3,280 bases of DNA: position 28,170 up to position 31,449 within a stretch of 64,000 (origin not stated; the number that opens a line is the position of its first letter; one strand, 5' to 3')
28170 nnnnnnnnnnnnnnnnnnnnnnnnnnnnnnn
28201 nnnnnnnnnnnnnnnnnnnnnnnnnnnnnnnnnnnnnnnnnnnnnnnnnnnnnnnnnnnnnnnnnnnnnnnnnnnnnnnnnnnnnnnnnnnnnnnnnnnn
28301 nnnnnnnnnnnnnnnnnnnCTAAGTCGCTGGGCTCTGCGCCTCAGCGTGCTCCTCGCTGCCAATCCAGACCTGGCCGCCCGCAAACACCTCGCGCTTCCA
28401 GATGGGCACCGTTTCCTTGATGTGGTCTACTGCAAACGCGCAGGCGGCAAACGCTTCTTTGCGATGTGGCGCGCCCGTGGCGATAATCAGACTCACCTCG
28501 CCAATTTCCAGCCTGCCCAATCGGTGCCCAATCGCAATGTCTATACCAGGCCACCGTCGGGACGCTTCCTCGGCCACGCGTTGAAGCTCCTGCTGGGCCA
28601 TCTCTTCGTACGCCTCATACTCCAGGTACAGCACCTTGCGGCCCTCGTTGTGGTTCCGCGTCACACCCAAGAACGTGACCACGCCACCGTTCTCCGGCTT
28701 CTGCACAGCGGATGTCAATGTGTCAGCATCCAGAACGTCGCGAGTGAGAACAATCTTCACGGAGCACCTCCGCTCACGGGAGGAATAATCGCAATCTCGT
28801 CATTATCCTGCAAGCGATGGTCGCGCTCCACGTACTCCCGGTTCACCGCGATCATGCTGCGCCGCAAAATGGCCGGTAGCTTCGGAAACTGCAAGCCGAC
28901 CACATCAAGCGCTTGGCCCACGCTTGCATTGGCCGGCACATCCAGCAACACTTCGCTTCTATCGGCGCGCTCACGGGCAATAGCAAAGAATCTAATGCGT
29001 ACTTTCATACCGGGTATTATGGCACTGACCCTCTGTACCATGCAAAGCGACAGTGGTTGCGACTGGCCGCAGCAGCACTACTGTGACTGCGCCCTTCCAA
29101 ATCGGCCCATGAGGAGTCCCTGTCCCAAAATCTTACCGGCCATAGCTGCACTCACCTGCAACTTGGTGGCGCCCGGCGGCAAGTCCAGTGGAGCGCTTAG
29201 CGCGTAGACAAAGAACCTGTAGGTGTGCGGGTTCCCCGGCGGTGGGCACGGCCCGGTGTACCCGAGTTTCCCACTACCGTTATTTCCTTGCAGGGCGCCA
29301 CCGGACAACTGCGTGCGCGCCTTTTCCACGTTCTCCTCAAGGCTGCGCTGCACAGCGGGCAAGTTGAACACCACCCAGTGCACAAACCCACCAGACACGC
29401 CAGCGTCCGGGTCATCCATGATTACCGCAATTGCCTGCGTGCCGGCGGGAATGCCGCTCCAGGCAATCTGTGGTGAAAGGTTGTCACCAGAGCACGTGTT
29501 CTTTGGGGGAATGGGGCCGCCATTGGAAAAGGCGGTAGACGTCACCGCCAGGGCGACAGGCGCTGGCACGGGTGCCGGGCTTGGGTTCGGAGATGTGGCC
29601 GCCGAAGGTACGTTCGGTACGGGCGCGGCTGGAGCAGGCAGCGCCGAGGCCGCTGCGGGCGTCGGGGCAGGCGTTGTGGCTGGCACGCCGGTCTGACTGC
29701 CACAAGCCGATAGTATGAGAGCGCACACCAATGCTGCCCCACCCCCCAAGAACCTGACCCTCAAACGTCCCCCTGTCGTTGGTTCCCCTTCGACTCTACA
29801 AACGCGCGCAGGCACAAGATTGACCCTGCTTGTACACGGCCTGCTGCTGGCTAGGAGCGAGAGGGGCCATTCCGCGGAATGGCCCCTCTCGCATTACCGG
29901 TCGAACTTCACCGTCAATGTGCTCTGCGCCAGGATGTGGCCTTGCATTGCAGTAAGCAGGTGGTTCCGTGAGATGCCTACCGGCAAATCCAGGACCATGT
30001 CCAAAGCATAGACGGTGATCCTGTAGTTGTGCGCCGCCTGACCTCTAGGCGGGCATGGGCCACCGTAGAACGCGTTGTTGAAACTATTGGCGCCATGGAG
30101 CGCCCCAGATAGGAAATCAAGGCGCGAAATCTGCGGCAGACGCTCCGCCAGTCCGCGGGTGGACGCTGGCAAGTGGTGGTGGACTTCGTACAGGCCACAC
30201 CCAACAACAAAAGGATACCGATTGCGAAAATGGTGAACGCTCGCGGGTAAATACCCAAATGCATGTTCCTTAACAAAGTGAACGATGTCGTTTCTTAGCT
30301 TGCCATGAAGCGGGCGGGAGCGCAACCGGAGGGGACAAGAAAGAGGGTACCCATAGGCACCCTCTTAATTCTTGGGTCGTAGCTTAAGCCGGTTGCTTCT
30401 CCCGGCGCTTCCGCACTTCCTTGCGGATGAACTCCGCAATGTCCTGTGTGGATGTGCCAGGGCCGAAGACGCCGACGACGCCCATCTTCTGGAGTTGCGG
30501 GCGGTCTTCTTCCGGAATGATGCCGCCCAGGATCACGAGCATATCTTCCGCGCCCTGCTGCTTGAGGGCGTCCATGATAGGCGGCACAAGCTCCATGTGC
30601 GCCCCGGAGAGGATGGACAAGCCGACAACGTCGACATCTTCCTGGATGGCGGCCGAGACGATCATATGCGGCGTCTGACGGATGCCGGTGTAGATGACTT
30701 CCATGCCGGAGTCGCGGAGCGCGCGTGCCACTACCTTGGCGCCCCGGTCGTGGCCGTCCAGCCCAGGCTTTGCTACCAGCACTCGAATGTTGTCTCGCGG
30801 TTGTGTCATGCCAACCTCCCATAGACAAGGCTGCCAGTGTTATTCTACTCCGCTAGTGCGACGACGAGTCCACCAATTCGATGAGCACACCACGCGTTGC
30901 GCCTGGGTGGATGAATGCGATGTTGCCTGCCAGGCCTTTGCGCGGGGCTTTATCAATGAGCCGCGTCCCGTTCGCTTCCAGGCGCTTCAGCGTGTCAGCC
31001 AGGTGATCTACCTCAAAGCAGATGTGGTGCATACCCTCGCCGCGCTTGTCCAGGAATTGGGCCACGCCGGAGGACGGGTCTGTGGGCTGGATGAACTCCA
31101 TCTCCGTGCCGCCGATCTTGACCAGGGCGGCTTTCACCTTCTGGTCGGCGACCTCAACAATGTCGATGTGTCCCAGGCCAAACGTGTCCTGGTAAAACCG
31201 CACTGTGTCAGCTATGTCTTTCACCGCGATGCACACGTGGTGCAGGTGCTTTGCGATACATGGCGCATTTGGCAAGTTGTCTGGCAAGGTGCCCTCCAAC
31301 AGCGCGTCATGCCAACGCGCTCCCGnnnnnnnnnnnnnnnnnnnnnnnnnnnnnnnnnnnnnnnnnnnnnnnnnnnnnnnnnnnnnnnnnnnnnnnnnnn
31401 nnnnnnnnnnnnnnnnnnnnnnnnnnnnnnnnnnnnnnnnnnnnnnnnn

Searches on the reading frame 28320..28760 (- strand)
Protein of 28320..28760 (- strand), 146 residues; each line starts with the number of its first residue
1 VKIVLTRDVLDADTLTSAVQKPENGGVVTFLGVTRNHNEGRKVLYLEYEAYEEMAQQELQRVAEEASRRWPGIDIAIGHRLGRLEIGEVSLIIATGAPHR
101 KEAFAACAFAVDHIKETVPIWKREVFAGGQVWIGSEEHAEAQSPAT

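Call 84: search_protein_families(library=ncbifam, proteins=[window:28320-28760:-], max_evalue=0.00001)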
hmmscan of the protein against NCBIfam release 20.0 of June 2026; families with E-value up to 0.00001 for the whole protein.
window:28320-28760:- (146 aa): 2 families
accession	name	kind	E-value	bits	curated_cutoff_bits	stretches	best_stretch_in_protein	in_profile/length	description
NF007959.0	PRK10678.1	equivalog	2.2e-26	92.2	175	1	19-138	23-142/150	molybdopterin synthase catalytic subunit MoaE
NF011061.0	PRK14493.1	equivalog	5.7e-23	81.8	215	1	16-133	151-270/274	molybdopterin synthase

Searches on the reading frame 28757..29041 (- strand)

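Call 84: search_protein_families(library=ncbifam, proteins=[window:28757-29041:-], max_evalue=0.00001)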
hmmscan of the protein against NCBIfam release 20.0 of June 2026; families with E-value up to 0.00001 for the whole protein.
window:28757-29041:- (94 aa): 4 families
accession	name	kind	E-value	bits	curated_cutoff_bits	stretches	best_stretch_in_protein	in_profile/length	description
TIGR01682.1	moaD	equivalog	3.8e-18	66.1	66.15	1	14-92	1-80/80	molybdopterin converting factor subunit 1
TIGR01687.1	moaD_arch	subfamily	2.1e-12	47.4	49.5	1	14-92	1-88/88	MoaD family protein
NF041918.1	SAMP1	equivalog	4e-10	40.1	60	1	15-92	2-91/91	ubiquitin-like small modifier protein 1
NF008347.0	PRK11130.1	equivalog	4.5e-07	30.3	94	1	16-92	4-81/81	molybdopterin synthase sulfur carrier subunit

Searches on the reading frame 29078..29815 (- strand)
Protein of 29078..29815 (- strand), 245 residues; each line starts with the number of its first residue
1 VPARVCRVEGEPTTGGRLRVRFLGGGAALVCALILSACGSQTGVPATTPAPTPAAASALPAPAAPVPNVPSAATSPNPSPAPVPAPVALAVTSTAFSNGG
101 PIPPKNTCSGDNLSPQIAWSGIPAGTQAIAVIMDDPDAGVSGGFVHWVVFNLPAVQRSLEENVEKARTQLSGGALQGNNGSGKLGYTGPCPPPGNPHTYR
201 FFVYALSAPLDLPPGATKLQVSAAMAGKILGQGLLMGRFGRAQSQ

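Call 84: search_protein_families(library=ncbifam, proteins=[window:29078-29815:-], max_evalue=0.00001)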
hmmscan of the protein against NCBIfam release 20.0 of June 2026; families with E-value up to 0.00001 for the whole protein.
window:29078-29815:- (245 aa): 3 families
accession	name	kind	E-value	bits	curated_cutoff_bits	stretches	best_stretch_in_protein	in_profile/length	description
TIGR00481.1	TIGR00481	subfamily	2.4e-38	131.1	57.75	1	105-233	7-136/142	YbhB/YbcL family Raf kinase inhibitor-like protein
NF007330.0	PRK09818.1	equivalog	4.9e-27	95.1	277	1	107-208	45-148/183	kinase inhibitor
NF007609.0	PRK10257.1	equivalog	5.2e-27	94.4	226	1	91-208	3-125/158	kinase inhibitor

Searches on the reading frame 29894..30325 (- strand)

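Call 84: search_protein_families(library=ncbifam, proteins=[window:29894-30325:-], max_evalue=0.00001)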
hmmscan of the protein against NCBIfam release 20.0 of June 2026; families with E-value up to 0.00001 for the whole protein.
window:29894-30325:- (143 aa): 3 families
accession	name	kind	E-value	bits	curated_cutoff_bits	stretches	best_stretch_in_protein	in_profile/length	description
TIGR00481.1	TIGR00481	subfamily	1e-16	61.1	57.75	1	50-138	52-139/142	YbhB/YbcL family Raf kinase inhibitor-like protein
NF007330.0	PRK09818.1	equivalog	3.4e-08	33.7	277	1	52-117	90-154/183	kinase inhibitor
NF007609.0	PRK10257.1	equivalog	3.8e-08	33.1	226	1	48-141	65-157/158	kinase inhibitor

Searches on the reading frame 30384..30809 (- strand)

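Call 3: search_protein_families(library=pfam, proteins=[window:30384-30809:-], max_evalue=10)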
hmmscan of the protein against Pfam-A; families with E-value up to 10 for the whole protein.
window:30384-30809:- (141 aa): 2 families
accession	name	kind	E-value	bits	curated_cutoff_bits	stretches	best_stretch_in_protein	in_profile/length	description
PF02310.24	B12-binding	-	8.7e-29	100.2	32.1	1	9-122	2-117/121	B12 binding domain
PF08029.16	HisG_C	-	0.15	12.6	23.5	1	73-93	49-69/73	HisG, C-terminal domain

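Call 84: search_protein_families(library=ncbifam, proteins=[window:30384-30809:-], max_evalue=0.00001)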
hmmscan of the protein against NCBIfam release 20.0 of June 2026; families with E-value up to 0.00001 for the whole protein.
window:30384-30809:- (141 aa): 7 families
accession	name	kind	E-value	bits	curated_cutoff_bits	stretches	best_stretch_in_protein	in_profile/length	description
TIGR00640.1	acid_CoA_mut_C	subfamily_domain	1.2e-55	187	57.45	1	7-136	2-131/132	methylmalonyl-CoA mutase C-terminal domain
NF006944.0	PRK09426.1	equivalog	2.5e-40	138.1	876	1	9-137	591-719/721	methylmalonyl-CoA mutase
NF045497.1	IsobCoAmut_IcmF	equivalog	4.2e-19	67.9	1500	1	7-120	2-117/1076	fused isobutyryl-CoA mutase/GTPase IcmF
NF002612.0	PRK02261.1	equivalog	2e-11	43.6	110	1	10-138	6-140/148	methylaspartate mutase subunit S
TIGR01501.1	MthylAspMutase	equivalog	2.9e-10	40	135.8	1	12-132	6-132/134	methylaspartate mutase subunit S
NF041607.1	dimeth_corrin_MtbC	equivalog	3.4e-06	26.7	350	1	18-96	93-172/203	dimethylamine corrinoid protein MtbC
NF047996.1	corrin_MtgC_2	exception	8e-06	25.5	370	0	18-96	100-179/212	glycine betaine-specific corrinoid protein MtgC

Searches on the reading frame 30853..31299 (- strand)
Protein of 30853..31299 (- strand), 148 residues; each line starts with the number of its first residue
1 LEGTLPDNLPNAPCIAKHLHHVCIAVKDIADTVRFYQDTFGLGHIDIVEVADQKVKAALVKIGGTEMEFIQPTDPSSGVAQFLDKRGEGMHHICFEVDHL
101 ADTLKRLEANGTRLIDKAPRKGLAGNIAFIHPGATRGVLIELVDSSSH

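Call 3: search_protein_families(library=pfam, proteins=[window:30853-31299:-], max_evalue=10)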
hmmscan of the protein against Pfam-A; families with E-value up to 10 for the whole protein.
window:30853-31299:- (148 aa): 5 families
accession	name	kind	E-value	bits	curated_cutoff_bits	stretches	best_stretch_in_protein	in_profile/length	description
PF13669.12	Glyoxalase_4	-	5.9e-25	88.1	27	1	20-125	1-104/109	Glyoxalase/Bleomycin resistance protein/Dioxygenase superfamily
PF00903.31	Glyoxalase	-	1.5e-17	64.5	20.6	1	19-141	2-120/121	Glyoxalase/Bleomycin resistance protein/Dioxygenase superfamily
PF13468.12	Glyoxalase_3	-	2.7e-08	34.5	25.1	1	19-114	1-106/176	Glyoxalase-like domain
PF18029.7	Glyoxalase_6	-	0.00021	22.3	23.6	1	21-119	1-88/106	Glyoxalase-like domain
PF22677.2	Ble-like_N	-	0.0013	18.9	24.5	1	21-42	4-25/41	Bleomycin resistance protein-like N-terminal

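Call 84: search_protein_families(library=ncbifam, proteins=[window:30853-31299:-], max_evalue=0.00001)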
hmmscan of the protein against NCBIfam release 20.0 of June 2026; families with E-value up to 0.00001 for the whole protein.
window:30853-31299:- (148 aa): 6 families
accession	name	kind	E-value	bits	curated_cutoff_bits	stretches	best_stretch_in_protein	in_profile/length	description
TIGR03081.1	metmalonyl_epim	equivalog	1.3e-37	129.2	114.95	1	18-143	1-128/129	methylmalonyl-CoA epimerase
TIGR00068.2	glyox_I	equivalog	8.4e-12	45.2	120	1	19-146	2-141/143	lactoylglutathione lyase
NF050075.1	SMU1112c_YaeR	equivalog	7.1e-08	32.8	140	1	17-112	2-95/125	SMU1112c/YaeR family gloxylase I-like metalloprotein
TIGR01263.1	4HPPD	equivalog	1.5e-07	31.3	277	1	18-129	2-113/353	4-hydroxyphenylpyruvate dioxygenase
NF007629.0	PRK10291.1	equivalog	4.2e-07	29.9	246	1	19-144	3-125/135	lactoylglutathione lyase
NF050074.1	glyox_I_GloA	exception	1.4e-06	28.4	165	1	19-116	2-95/121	lactoylglutathione lyase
